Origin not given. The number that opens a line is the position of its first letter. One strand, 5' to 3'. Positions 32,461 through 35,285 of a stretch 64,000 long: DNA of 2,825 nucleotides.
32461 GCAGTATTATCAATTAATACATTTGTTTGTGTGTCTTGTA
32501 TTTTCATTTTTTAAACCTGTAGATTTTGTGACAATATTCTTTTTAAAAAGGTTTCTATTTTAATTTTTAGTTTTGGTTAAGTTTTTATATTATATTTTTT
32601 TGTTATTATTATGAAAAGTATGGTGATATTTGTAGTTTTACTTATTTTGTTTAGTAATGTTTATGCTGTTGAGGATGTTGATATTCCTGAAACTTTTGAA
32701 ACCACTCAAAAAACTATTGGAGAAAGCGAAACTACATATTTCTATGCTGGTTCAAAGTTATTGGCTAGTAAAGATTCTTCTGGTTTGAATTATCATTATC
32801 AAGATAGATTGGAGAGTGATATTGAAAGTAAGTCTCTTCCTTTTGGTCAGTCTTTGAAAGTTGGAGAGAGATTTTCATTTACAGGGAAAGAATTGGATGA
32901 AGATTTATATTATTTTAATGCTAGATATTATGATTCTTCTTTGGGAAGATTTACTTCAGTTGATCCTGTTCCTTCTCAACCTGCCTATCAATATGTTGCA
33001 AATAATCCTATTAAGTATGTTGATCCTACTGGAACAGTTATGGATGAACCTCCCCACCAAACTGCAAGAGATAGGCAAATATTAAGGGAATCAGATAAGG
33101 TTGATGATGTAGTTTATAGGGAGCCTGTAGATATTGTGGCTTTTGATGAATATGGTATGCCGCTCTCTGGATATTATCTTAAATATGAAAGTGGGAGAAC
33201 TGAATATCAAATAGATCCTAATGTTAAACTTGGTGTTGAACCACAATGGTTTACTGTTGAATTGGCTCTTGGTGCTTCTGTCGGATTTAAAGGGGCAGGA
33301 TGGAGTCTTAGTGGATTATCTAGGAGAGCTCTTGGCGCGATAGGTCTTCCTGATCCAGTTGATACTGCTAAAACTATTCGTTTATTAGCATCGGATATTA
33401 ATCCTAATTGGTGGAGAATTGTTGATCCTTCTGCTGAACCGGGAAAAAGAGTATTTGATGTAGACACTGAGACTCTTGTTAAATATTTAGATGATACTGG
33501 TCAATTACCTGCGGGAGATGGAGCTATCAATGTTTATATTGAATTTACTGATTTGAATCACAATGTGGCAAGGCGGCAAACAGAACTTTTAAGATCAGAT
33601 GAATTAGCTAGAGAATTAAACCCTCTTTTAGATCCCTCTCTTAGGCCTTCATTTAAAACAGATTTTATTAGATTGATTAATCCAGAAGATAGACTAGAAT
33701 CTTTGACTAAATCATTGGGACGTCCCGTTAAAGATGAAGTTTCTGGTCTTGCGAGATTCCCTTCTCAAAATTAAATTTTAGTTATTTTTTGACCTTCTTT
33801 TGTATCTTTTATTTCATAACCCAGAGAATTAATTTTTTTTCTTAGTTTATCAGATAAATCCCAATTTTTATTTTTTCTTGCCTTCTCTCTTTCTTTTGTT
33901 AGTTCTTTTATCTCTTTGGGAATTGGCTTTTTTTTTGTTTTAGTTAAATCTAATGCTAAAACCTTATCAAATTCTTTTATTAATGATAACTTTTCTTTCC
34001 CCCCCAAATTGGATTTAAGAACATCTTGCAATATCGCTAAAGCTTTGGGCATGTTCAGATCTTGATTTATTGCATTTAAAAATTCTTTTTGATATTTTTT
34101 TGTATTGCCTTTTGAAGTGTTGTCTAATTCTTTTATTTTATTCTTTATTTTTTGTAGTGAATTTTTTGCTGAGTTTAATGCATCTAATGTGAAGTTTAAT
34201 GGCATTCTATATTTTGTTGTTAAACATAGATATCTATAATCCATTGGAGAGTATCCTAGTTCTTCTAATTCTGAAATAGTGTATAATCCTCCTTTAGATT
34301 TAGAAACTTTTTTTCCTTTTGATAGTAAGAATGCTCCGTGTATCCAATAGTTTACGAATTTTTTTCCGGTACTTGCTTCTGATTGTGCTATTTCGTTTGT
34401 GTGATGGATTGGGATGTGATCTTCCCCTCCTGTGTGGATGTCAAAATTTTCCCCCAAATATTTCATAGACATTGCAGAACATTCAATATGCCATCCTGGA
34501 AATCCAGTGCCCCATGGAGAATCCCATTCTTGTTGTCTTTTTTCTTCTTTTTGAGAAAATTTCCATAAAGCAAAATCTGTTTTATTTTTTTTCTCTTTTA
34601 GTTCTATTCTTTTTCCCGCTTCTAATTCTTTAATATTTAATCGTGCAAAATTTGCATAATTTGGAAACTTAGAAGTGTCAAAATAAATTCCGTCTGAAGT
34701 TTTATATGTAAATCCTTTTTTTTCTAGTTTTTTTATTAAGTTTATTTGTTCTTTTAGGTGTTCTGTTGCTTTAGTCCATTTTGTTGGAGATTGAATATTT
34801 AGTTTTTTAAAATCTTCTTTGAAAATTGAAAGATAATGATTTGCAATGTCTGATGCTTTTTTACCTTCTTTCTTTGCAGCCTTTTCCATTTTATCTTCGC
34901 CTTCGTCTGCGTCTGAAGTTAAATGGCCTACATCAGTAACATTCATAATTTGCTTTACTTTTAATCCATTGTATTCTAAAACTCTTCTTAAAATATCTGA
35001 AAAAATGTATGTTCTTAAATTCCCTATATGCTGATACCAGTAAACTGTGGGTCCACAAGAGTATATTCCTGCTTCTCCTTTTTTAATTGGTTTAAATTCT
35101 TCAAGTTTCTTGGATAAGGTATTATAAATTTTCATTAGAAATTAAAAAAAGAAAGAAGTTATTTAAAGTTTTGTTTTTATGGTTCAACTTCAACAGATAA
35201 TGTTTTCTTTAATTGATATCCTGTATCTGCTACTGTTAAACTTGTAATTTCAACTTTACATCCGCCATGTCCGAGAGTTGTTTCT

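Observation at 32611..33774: Minimal RHS-core polymorphic-toxin-like gene in an archaeal housekeeping neighbourhood, with no adjacent immunity gene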

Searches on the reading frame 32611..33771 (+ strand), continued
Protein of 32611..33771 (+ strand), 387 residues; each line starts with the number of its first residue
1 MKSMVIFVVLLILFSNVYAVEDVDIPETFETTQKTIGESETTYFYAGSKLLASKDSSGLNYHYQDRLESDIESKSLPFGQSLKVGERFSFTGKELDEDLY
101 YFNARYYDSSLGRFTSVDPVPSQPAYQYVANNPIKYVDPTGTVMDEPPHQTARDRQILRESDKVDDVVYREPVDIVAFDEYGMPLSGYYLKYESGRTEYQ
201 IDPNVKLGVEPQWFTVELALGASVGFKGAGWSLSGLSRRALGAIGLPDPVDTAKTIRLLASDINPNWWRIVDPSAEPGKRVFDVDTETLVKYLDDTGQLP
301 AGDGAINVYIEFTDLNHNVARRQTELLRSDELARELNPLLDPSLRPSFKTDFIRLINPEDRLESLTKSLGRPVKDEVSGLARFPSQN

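Call 50: find_encoding_contigs(protein=P0007, flank=5000, max_places=2)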
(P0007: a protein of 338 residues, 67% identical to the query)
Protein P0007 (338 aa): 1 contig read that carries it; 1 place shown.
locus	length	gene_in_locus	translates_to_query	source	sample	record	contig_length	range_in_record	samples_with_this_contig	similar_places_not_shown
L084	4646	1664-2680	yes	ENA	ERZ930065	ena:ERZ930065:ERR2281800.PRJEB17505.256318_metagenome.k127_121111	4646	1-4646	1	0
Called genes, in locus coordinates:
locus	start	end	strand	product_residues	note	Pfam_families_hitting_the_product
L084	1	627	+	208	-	?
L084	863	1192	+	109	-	-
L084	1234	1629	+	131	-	-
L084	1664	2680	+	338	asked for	PF03734:YkuD, PF13645:YkuD_2 (weak)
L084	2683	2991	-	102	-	PF00338:Ribosomal_S10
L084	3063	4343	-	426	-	PF00009:GTP_EFTU, PF01926:MMR_HSR1 (faint), PF03144:GTP_EFTU_D2, PF03143:GTP_EFTU_D3, PF22594:GTP-eEF1A_C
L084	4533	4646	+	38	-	?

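Call 70: find_encoding_contigs(protein=P0075, flank=3500, max_places=1)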
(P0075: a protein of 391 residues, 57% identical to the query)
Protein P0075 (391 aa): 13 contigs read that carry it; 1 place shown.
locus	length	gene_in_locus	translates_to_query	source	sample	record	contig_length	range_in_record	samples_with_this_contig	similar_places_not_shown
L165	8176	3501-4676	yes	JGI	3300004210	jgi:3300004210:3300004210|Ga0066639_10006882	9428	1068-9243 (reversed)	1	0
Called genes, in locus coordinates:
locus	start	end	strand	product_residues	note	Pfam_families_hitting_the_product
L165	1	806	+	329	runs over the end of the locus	?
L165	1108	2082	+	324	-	-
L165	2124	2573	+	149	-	-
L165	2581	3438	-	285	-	PF02457:DAC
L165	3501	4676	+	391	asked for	-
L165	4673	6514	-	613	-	PF01850:PIN, PF00437:T2SSE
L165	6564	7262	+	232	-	-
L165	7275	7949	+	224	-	-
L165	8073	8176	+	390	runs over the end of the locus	?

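Call 71: find_encoding_contigs(protein=P0035, flank=3500, max_places=1)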
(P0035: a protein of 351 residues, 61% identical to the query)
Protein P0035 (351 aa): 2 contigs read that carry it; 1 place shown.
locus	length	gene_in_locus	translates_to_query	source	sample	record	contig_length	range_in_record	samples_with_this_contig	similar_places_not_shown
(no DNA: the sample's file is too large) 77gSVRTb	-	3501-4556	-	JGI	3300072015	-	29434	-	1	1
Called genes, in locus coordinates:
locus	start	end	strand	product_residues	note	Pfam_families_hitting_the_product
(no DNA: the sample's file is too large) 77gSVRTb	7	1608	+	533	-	PF02690:Na_Pi_cotrans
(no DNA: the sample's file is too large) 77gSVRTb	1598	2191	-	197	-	-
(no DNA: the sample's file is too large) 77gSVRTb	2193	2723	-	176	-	-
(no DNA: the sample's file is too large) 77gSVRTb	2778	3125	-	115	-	PF01981:PTH2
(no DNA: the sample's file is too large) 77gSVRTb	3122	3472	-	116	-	-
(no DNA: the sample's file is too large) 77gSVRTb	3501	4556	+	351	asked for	-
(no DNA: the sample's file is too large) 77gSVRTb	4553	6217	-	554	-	PF23613:ELP3_N (weak), PF04055:Radical_SAM, PF16199:Radical_SAM_C, PF00583:Acetyltransf_1 (faint), PF13508:Acetyltransf_7 (faint)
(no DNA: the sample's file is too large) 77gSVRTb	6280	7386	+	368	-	-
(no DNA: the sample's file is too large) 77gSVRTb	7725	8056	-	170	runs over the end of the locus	-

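Call 72: find_encoding_contigs(protein=P0111, flank=3500, max_places=1)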
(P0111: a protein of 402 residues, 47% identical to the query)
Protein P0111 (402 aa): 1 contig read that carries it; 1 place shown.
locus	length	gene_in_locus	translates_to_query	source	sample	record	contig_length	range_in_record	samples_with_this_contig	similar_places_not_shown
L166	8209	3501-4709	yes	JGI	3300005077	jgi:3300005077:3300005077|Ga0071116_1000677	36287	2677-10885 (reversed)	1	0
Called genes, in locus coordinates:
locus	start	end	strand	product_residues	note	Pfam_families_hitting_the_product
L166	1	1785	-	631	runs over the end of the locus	PF02518:HATPase_c, PF00204:DNA_gyraseB, PF01751:Toprim, PF00986:DNA_gyraseB_C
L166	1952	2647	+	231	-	-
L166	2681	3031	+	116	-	PF18477:PIN_9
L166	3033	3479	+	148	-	PF00293:NUDIX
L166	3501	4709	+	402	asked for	-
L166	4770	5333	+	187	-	PF03876:SHS2_Rpb7-N, PF00575:S1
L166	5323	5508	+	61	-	PF06093:Spt4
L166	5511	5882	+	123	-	PF01282:Ribosomal_S24e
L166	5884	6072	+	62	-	PF01599:Ribosomal_S27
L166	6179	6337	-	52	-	-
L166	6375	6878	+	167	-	-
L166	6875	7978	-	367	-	PF04055:Radical_SAM, PF13353:Fer4_12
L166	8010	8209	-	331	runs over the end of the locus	PF01594:AI-2E_transport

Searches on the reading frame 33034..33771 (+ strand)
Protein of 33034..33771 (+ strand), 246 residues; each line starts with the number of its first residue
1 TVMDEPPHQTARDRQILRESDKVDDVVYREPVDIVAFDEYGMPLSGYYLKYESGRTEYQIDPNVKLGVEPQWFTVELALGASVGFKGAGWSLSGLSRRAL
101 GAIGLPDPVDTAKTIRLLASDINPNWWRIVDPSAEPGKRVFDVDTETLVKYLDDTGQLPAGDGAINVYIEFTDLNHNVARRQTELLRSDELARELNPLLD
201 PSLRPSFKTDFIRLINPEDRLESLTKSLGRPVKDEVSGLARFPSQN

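Call 10: find_homologous_proteins(query=window:33034-33771:+, max_evalue=0.01)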
Query seq(246 aa) (246 aa): 1 proteins with E <= 0.01 among 2212 candidates.
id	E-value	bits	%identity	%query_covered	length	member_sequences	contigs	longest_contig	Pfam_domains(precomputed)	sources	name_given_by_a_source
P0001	2.0e-160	550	100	100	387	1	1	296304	-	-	-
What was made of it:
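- Tried and rejected: The 5.8-billion-protein word-indexed search found only the query itself (call 10).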

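Call 19: search_protein_representatives(protein=window:33034-33771:+)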
Query: 246 residues. Proteins with E-value up to 0.001 (for the whole library): 5; up to 1e-10: 2; up to 1e-30: 1. The best 5 are listed.
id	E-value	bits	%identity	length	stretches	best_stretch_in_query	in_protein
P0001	6.3e-161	550.0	100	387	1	1-246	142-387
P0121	4.7e-13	65.7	44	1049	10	157-180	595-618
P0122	1.4e-08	51.0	41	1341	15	121-142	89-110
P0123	1.1e-04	38.3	42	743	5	156-180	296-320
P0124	1.6e-04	37.8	37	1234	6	144-194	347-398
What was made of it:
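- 33034..33771 (+): Orphan variable C-terminal domain, aa 142-387 (246 aa), the putative released effector. It has no homologue in the 5.8-billion-protein word-indexed search (call 10) or the exhaustive search of 1.84 billion representatives (call 19).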

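Call 52: search_protein_families(library=phrogs, proteins=[window:33034-33771:+], max_evalue=1)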
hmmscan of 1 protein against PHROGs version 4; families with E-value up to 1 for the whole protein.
window:33034-33771:+ (246 aa): 1 family
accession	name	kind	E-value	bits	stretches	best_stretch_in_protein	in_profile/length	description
phrog_34119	-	unknown function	0.24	12.7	1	3-19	1-17/59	-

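Call 53: search_protein_families(library=padloc, proteins=[window:33034-33771:+], max_evalue=1)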
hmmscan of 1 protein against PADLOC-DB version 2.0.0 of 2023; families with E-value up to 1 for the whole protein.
window:33034-33771:+ (246 aa): 0 families

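Call 54: search_solved_structures(query=window:33034-33771:+, max_evalue=10)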
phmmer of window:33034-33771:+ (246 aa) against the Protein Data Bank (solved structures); distinct sequences matched with E-value up to 10: 0.

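Call 67: predict_structure(protein=window:33034-33771:+)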
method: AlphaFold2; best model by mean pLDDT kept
length: 246 residues; sequences in the alignment: 1
mean_pLDDT: 38.9   pTM: 0.31
mean pLDDT of the five models: 38.9, 37.4, 32.4, 31.3, 29.7
residues with pLDDT >= 90: 0; 70-90: 3; 50-70: 39; < 50: 204
segments of 3 or more residues with pLDDT < 50: 1-113, 120-123, 162-246
pLDDT, mean of each block of 10 residues (from residue 1): 35 33 29 33 36 32 30 27 23 31 34 49 53 54 67 58 42 31 36 43 42 38 42 37 32
secondary structure, 60 per line:
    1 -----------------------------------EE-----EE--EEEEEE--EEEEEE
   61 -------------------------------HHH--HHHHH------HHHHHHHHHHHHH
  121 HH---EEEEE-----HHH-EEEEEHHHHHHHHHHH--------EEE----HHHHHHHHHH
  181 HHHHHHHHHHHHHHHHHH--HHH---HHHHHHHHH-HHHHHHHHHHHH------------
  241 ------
elements in order: E47-52 E55-60 H97-101 H108-122 E126-130 E140-144 H145-155 E164-166 H171-198 H207-215 H217-228

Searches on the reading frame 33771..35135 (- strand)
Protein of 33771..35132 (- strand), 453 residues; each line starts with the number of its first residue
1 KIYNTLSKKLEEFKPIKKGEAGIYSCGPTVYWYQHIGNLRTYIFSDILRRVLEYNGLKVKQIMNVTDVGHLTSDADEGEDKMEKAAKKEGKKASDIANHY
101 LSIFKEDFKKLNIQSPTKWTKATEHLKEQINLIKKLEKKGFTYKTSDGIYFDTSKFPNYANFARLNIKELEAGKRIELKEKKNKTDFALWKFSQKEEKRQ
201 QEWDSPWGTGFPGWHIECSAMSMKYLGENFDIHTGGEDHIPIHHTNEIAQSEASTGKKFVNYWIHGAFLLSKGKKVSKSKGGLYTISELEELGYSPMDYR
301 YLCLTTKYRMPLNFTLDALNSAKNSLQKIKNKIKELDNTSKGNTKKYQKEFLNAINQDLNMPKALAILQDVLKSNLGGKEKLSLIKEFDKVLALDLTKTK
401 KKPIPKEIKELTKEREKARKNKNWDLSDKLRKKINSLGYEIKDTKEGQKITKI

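Call 20: search_protein_families(library=pfam, proteins=[window:33771-35132:-], max_evalue=0.001)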
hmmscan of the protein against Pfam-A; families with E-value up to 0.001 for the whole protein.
window:33771-35132:- (453 aa): 4 families
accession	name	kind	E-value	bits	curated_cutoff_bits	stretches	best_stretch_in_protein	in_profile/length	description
PF01406.26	tRNA-synt_1e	-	2.1e-92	310.2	27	1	13-323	2-300/301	tRNA synthetases class I (C) catalytic domain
PF09334.17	tRNA-synt_1g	-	7.4e-13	48.4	20.1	1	34-155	14-126/391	tRNA synthetases class I (M)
PF01921.24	tRNA-synt_1f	-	1.5e-08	34.4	27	1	18-343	20-350/360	tRNA synthetases class I (K)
PF23493.1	CysS_C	-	3.1e-06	27.6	23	1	404-449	4-49/51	Cysteinyl-tRNA ligase anticodon binding domain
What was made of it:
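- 33771..35135 (-): Cysteine--tRNA ligase gene, the downstream convergent flank of the insertion slot. Pfam tRNA-synt_1e, E = 2e-92, plus CysS_C (call 20).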

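Call 55: find_related_loci(query=window:33774-35135:-, collection=genome_contigs, flank=3000)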
Query window:33774-35135:- (454 aa) in genome_contigs; peptide patterns used: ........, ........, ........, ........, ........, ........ (x = any residue, [..] = any of these).
600 stretches matched a pattern (row limit reached: there are more); 582 encode a relative of the query (tblastn E <= 1e-3); the best 80 are kept; 80 distinct loci.
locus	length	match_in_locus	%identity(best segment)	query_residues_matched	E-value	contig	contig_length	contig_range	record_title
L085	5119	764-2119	68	1-453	0e+0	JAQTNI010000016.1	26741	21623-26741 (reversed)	MAG: Candidatus ainarchaeum sp. isolate STA_60 NODE_3395_length_26741_cov_3.614714_Sandtown_A, whole genome shotgun sequ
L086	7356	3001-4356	67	1-454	0e+0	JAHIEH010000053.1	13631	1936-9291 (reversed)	MAG: Nanoarchaeota archaeon isolate KR11_0.1_MetaG.mb.113 KR11_0.1_MetaG.mb.113_k141_689359, whole genome shotgun sequen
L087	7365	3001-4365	66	1-448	0e+0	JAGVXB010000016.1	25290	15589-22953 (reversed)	Candidatus Pacearchaeota archaeon isolate RIFCSPHIGHO2_01_FULL_34_23 rifcsphigho2_01_scaffold_17013, whole genome shotgu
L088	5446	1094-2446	66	1-453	0e+0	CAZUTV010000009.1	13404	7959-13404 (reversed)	MAG TPA_asm: Candidatus Woesearchaeota archaeon isolate binchicken_co274_125 genome assembly, contig: NODE_11532_length_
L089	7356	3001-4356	67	1-454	0e+0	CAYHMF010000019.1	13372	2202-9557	MAG TPA_asm: Candidatus Woesearchaeota archaeon isolate ERP119705_co13_638 genome assembly, contig: NODE_5788_length_133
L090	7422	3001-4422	64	1-453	0e+0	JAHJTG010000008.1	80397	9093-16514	MAG: Patescibacteria group bacterium isolate OS_PC_MetaG.mb.42 OS_PC_MetaG.mb.42_k141_330461, whole genome shotgun seque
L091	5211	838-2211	68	1-454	0e+0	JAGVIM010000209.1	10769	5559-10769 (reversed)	MAG: Nanoarchaeota archaeon isolate DeMMO1_8 c_000000013734, whole genome shotgun sequence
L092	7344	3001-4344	69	1-448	0e+0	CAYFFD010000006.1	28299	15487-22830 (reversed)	MAG TPA_asm: Candidatus Woesearchaeota archaeon isolate ERP003628_co1_44 genome assembly, contig: NODE_559_length_28299_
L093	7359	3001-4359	68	1-454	0e+0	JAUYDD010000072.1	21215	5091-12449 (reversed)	MAG: Nanoarchaeota archaeon isolate C20_maxbin.123 C20_k141_366065, whole genome shotgun sequence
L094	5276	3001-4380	67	1-454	0e+0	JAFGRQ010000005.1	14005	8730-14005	MAG: Candidatus Woesearchaeota archaeon isolate Zod_Metabat.845 k87_548523, whole genome shotgun sequence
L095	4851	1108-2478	64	1-453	0e+0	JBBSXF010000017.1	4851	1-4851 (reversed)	MAG: Nanoarchaeota archaeon isolate H41-bin124_1 H41_bin124_1_000000000017, whole genome shotgun sequence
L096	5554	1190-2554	64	1-454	0e+0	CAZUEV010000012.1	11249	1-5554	MAG TPA_asm: Candidatus Woesearchaeota archaeon isolate binchicken_co28_80 genome assembly, contig: NODE_3756_length_112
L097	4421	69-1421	68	1-454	0e+0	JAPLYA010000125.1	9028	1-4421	MAG: Candidatus Pacearchaeota archaeon isolate LacPavin_0920_SED4_MAG_33_8 LacPavin_0920_SED4_scaffold_2970434, whole ge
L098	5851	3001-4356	64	1-454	0e+0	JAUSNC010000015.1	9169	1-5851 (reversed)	MAG: Candidatus Parcubacteria bacterium isolate E19_metabat.bin.129 E19_k141_212383, whole genome shotgun sequence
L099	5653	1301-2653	65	1-453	0e+0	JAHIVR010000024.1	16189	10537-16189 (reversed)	MAG: Nanoarchaeota archaeon isolate MM_PC_MetaG.mb.88 MM_PC_MetaG.mb.88_k141_240075, whole genome shotgun sequence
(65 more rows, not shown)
